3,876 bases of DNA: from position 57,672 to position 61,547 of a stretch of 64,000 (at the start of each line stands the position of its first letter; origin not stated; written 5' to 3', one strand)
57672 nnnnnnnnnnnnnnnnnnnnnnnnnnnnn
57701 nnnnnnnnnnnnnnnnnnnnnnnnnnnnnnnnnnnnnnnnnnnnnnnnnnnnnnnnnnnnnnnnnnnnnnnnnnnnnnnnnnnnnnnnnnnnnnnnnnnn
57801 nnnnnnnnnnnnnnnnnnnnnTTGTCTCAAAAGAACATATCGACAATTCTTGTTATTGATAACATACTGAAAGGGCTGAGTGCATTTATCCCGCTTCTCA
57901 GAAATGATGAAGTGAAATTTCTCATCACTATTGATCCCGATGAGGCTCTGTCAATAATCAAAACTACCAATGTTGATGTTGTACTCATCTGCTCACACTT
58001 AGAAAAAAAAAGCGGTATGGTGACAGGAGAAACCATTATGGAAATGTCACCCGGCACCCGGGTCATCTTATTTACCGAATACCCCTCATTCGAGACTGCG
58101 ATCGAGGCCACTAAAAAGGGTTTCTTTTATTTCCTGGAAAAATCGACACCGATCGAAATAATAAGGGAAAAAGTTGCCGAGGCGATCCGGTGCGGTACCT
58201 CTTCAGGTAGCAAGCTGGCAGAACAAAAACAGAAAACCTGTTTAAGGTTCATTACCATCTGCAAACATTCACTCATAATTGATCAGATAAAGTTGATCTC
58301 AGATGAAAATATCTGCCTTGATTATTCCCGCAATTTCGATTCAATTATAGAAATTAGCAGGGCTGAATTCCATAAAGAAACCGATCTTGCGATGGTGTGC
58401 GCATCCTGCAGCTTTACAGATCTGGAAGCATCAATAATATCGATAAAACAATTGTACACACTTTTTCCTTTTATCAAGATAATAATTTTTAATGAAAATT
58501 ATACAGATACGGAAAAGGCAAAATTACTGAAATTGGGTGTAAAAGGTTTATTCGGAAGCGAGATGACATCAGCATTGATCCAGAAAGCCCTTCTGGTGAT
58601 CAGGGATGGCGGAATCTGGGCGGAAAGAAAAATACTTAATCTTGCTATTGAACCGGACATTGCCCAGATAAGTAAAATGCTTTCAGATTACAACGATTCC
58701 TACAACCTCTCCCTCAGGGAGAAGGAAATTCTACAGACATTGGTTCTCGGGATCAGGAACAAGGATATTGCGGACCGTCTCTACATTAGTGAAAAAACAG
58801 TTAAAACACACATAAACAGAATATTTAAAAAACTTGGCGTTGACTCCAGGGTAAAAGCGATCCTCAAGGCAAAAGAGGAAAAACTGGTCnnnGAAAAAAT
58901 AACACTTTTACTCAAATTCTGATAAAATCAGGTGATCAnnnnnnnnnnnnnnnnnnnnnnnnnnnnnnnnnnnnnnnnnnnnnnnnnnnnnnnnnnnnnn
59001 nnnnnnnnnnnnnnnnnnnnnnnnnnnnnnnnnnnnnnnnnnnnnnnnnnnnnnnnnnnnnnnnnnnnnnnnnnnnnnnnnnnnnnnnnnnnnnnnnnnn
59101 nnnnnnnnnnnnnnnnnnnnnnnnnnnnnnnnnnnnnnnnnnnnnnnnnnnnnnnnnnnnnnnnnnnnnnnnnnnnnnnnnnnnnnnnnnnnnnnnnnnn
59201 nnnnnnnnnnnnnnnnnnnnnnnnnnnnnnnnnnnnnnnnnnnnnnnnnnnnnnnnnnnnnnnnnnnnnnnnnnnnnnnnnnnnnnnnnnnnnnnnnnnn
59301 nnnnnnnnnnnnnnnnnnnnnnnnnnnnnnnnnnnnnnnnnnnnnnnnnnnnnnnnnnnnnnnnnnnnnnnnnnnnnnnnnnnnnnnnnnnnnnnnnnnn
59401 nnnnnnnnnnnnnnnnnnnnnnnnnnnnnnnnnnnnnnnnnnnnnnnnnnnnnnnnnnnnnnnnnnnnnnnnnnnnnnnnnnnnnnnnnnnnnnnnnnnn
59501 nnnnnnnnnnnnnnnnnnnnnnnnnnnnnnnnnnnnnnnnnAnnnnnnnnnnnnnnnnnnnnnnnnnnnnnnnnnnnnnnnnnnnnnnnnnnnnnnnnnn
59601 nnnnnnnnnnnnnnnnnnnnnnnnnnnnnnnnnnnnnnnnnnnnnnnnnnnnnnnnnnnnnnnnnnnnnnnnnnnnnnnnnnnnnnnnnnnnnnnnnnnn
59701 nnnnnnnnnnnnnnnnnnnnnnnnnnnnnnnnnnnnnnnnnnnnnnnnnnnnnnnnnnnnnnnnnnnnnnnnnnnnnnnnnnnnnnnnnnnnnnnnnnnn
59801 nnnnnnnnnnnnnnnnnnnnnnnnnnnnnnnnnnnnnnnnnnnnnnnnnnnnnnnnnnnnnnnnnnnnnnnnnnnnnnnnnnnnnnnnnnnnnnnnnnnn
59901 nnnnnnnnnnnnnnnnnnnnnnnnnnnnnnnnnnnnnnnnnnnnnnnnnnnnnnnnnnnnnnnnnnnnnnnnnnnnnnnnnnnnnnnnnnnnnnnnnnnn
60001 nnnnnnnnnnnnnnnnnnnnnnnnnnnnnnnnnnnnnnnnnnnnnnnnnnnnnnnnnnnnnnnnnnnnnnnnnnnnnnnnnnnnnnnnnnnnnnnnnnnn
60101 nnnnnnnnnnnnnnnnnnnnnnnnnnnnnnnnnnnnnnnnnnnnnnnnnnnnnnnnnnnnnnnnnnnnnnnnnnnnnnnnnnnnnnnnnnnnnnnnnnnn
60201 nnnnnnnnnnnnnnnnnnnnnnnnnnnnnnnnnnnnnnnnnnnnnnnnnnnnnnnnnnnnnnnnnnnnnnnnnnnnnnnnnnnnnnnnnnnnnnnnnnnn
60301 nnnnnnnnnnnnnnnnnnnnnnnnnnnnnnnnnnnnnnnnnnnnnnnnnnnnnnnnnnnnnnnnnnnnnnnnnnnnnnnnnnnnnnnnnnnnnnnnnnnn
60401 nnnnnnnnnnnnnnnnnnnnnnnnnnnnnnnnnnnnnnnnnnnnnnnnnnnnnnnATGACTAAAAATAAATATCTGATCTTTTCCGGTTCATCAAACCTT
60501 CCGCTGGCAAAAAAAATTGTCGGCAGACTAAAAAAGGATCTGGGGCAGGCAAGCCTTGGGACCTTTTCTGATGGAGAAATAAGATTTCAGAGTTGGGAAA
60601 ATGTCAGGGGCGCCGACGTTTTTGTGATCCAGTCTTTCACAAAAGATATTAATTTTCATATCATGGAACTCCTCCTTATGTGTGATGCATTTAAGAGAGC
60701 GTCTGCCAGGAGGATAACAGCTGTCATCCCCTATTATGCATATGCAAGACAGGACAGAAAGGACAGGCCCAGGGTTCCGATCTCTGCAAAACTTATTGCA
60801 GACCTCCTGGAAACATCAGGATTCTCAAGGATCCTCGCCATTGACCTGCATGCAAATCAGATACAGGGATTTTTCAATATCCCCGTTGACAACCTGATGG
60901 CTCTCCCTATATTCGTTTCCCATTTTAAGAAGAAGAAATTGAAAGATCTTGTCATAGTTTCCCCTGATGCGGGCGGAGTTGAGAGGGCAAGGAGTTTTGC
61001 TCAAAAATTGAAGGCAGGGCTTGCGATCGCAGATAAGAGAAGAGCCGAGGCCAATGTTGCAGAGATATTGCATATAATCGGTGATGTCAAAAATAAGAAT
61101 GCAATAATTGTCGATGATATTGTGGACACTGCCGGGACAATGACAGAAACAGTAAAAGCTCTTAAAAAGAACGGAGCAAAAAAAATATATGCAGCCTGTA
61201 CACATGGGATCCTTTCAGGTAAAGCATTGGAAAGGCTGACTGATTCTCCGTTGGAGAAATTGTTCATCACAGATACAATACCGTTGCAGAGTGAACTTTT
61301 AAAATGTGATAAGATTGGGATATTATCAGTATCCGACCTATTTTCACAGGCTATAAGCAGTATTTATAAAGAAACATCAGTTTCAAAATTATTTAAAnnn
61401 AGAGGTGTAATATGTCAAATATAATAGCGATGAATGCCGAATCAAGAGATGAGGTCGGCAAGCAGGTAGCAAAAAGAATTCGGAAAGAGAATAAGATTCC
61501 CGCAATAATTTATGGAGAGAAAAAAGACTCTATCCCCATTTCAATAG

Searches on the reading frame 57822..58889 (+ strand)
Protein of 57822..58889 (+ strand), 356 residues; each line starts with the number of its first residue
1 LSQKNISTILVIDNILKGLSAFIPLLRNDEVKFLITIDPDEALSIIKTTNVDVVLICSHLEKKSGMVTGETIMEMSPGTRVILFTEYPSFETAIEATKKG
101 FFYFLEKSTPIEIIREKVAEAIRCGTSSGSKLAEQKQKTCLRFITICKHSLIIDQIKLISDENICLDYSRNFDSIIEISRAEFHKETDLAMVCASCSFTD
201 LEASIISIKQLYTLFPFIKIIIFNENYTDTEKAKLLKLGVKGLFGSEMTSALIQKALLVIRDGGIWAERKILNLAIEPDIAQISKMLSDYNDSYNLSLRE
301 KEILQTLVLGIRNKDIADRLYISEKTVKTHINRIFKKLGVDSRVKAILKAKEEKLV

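Call 5: search_protein_families(library=pfam, proteins=[window:57822-58889:+], max_evalue=0.01)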
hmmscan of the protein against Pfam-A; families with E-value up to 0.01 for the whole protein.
window:57822-58889:+ (356 aa): 5 families
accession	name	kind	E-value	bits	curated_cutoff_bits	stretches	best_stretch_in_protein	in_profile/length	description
PF00196.25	GerE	-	1.4e-19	69.9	23.5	1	295-349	2-56/57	Bacterial regulatory proteins, luxR family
PF00072.30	Response_reg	-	5.5e-10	39.8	30.2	1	9-118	1-110/111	Response regulator receiver domain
PF08281.18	Sigma70_r4_2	-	1.9e-05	24.7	25.7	1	296-338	11-54/54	Sigma-70, region 4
PF13412.12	HTH_24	-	0.0049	16.9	21.9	1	310-333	17-40/48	Winged helix-turn-helix DNA-binding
PF04545.22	Sigma70_r4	-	0.0062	16.5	24.1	0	314-338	24-48/50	Sigma-70, region 4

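Call 8: search_protein_families(library=ncbifam, proteins=[window:57822-58889:+], max_evalue=0.01)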
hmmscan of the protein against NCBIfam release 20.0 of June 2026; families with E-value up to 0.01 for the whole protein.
window:57822-58889:+ (356 aa): 38 families (the best 25 are shown)
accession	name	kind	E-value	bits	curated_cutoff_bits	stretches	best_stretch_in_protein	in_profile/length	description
NF007505.1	PRK10100.1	equivalog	1.8e-18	67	250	1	209-352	62-201/204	biofilm master transcriptional regulator CsgD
NF007935.0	PRK10651.1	equivalog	4.4e-17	62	250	1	220-354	83-214/216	two-component system response regulator NarL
NF047785.1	respo_reg_MadR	equivalog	2.8e-15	56.2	300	1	285-355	138-208/209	MadR family response regulator transcription factor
NF052445.1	RespRegMctR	equivalog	4.1e-14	52.5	300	1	291-345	140-194/205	two-component system response regulator MctR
NF007708.0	PRK10403.1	equivalog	2e-13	50.3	343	1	291-348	148-206/215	nitrate/nitrite response regulator protein NarP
TIGR03020.2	EpsA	equivalog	4.1e-13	49.5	170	1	293-351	188-246/247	XrtB/PEP-CTERM-associated transcriptional regulator EpsA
NF007403.0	PRK09935.1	equivalog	1.5e-12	47.6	271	1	289-355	143-209/210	fimbria biosynthesis transcriptional regulator FimZ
NF007018.1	PRK09483.1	equivalog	4.9e-12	46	280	1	208-346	66-199/217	UvrY/SirA/GacA family response regulator transcription factor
NF011896.0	PRK15369.1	equivalog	1.1e-11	44.7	242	1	149-343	12-197/211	two component system response regulator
NF040749.1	tetrathio_RR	equivalog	5.6e-11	42.5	290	1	295-343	133-181/191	tetrathionate respiration response regulator TtrR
TIGR03541.1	reg_near_HchA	equivalog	1.2e-10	41.3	215.6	1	287-350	163-226/232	PA1136 family autoinducer-binding transcriptional regulator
NF052366.1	photon_PedR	equivalog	1.9e-10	40.7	120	1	295-347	2-54/74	photosynthetic electron transport-dependent transcriptional regulator PedR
NF038181.1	reg_ATPase_IniR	equivalog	4.1e-10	38.6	750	1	291-345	762-816/827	isoniazid response ATPase/transcriptional regulator IniR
NF041830.1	RR_TF_ErdR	exception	5.7e-10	39.3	390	1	216-348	76-203/213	response regulator transcription factor ErdR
NF041232.1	BagY_FevT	exception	7.1e-09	35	700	1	281-346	282-347/367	LuxR family transcriptional regulator BagY/FevT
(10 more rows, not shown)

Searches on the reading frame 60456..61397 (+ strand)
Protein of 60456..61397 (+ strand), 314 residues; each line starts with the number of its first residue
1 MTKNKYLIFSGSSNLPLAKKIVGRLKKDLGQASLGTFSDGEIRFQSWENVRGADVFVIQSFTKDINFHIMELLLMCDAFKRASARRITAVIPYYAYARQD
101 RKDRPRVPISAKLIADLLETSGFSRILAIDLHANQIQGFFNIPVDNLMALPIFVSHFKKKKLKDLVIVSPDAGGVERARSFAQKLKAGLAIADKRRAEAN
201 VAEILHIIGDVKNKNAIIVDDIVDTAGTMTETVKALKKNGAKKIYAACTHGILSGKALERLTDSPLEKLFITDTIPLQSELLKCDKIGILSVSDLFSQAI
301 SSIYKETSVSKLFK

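Call 50: find_homologous_proteins(query=window:60456-61397:+, max_evalue=1e-30)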
Query window:60456-61397:+ (314 aa): 8000 proteins with E <= 1e-30 among 8000 candidates; the best 120 are listed.
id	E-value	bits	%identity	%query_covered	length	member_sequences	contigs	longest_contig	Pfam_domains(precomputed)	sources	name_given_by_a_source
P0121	9.2e-185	631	92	100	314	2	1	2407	PF00156.34,PF14572.13,PF13793.13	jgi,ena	-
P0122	2.1e-183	626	92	100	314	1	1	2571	PF00156.34,PF14572.13,PF13793.13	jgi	-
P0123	1.1e-178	611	90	100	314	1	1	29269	PF00156.34,PF14572.13,PF13793.13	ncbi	-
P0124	4.6e-177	606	89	100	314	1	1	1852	PF00156.34,PF14572.13,PF13793.13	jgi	jgi:ribose-phosphate pyrophosphokinase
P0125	1.3e-176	604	89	100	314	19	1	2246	PF00156.34,PF14572.13,PF13793.13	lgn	-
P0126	2.1e-176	603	87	100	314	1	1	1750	PF00156.34,PF14572.13,PF13793.13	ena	-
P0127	6.2e-173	592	86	100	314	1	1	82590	PF00156.34,PF14572.13,PF13793.13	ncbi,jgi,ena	-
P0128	1.8e-167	574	83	100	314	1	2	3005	PF00156.34,PF14572.13,PF13793.13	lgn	-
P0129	2.1e-167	574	84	100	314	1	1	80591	PF00156.34,PF14572.13,PF13793.13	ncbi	ncbi:MAG: ribose-phosphate pyrophosphokinase [Acidobacteriota bacterium]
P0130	1.5e-166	571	82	100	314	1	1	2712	PF00156.34,PF14572.13,PF13793.13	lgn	-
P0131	3.9e-160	550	80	100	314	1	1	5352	PF00156.34,PF14572.13,PF13793.13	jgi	jgi:ribose-phosphate pyrophosphokinase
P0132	3.2e-159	547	80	100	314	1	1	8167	PF00156.34,PF14572.13,PF13793.13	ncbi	-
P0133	6.3e-159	546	80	100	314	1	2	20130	PF00156.34,PF14572.13,PF13793.13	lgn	-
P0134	1.1e-158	545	78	100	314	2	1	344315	PF00156.34,PF14572.13,PF13793.13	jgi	-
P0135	1.0e-157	542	78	100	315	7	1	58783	PF00156.34,PF14572.13,PF13793.13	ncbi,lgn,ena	-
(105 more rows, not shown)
